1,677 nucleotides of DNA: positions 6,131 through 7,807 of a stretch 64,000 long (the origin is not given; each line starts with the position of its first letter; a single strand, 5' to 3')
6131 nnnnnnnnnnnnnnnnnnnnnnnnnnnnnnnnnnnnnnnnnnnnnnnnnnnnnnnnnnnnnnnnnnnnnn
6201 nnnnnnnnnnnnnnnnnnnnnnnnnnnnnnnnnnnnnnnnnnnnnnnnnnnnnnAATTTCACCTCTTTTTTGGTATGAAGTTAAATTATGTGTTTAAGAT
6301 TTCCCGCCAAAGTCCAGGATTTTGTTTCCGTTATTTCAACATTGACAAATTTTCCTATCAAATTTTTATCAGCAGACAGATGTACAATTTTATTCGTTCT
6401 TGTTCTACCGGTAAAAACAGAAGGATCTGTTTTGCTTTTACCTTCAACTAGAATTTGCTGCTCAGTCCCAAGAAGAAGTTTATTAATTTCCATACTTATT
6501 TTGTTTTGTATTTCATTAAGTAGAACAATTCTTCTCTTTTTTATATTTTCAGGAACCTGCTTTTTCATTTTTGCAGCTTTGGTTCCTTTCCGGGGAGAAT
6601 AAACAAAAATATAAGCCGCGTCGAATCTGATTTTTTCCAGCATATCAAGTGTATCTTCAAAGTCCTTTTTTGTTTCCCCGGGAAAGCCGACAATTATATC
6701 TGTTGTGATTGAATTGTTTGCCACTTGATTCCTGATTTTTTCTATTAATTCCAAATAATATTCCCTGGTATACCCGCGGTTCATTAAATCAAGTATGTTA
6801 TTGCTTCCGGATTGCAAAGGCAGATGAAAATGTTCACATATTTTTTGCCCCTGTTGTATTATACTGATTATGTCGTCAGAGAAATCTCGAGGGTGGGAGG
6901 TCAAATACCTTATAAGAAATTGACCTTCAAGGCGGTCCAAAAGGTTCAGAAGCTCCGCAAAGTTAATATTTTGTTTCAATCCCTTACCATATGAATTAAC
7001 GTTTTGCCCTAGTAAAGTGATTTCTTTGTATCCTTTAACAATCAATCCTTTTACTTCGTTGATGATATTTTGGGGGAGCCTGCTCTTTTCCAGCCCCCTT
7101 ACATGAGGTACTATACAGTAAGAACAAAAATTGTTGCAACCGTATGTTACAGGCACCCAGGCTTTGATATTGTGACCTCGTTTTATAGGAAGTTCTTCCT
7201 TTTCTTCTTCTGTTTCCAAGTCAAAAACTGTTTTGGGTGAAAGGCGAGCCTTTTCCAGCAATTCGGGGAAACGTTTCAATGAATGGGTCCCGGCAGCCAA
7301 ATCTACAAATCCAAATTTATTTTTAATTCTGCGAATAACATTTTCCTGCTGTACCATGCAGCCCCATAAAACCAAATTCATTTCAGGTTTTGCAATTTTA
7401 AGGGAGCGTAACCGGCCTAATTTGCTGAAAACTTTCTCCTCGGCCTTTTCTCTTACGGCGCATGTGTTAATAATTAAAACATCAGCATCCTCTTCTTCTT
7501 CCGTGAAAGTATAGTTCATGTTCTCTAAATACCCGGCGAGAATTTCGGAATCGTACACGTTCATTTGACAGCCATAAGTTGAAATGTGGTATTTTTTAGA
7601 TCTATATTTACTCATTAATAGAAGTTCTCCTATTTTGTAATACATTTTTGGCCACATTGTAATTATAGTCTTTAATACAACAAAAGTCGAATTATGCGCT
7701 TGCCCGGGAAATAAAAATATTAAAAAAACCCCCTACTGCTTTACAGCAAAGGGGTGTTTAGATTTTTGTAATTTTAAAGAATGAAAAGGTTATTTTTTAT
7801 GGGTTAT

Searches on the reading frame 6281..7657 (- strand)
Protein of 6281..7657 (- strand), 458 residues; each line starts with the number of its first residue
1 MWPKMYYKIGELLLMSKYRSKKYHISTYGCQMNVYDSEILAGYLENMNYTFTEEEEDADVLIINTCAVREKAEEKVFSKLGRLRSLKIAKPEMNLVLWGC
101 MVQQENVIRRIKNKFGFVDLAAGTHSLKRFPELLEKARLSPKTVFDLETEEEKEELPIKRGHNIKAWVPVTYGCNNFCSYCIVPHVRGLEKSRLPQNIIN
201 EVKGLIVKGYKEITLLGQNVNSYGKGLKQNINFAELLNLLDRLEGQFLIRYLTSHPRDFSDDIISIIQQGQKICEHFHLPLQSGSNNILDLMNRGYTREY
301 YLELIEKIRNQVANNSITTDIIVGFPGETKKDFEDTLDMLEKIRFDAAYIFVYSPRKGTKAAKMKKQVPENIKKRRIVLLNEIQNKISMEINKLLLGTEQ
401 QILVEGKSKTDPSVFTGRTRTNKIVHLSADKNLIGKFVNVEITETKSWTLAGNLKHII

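Call 33: search_protein_families(library=ncbifam, proteins=[window:6281-7657:-], max_evalue=1e-10)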
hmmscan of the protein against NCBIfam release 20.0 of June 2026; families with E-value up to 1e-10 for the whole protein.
window:6281-7657:- (458 aa): 9 families
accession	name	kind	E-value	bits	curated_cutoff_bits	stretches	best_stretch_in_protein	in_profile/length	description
TIGR01574.1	miaB-methiolase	equivalog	2.4e-158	527.7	355.3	1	22-454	1-436/437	tRNA (N6-isopentenyl adenosine(37)-C2)-methylthiotransferase MiaB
TIGR00089.1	TIGR00089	subfamily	2.8e-154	514.1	251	1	22-452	1-429/429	MiaB/RimO family radical SAM methylthiotransferase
NF010916.0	PRK14336.1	equivalog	9.1e-114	380.5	606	1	22-457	3-415/418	tRNA (N6-isopentenyl adenosine(37)-C2)-methylthiotransferase MiaB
TIGR01579.1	MiaB-like-C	equivalog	2.6e-102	343.2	357.05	1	25-442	1-416/416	tRNA (N(6)-L-threonylcarbamoyladenosine(37)-C(2))-methylthiotransferase MtaB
TIGR01125.1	TIGR01125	equivalog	2.1e-88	297.3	356.95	1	24-452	3-432/432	30S ribosomal protein S12 methylthiotransferase RimO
TIGR01578.1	MiaB-like-B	hypoth_equivalog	7.3e-87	291.8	314.7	1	22-452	1-418/421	tRNA (N(6)-L-threonylcarbamoyladenosine(37)-C(2))-methylthiotransferase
TIGR04014.1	B12_SAM_MJ_0865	equivalog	1.6e-22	79.9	360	1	167-371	162-364/434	methyl-coenzyme M reductase glutamine C-methyltransferase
TIGR04013.1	B12_SAM_MJ_1487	hypoth_equivalog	2.1e-20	72.9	251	1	156-375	142-367/382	TIGR04013 family B12-binding domain/radical SAM domain-containing protein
TIGR04479.1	bcpD_PhpK_rSAM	subfamily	8.3e-14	50.8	600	1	171-345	247-411/504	PhpK family radical SAM P-methyltransferase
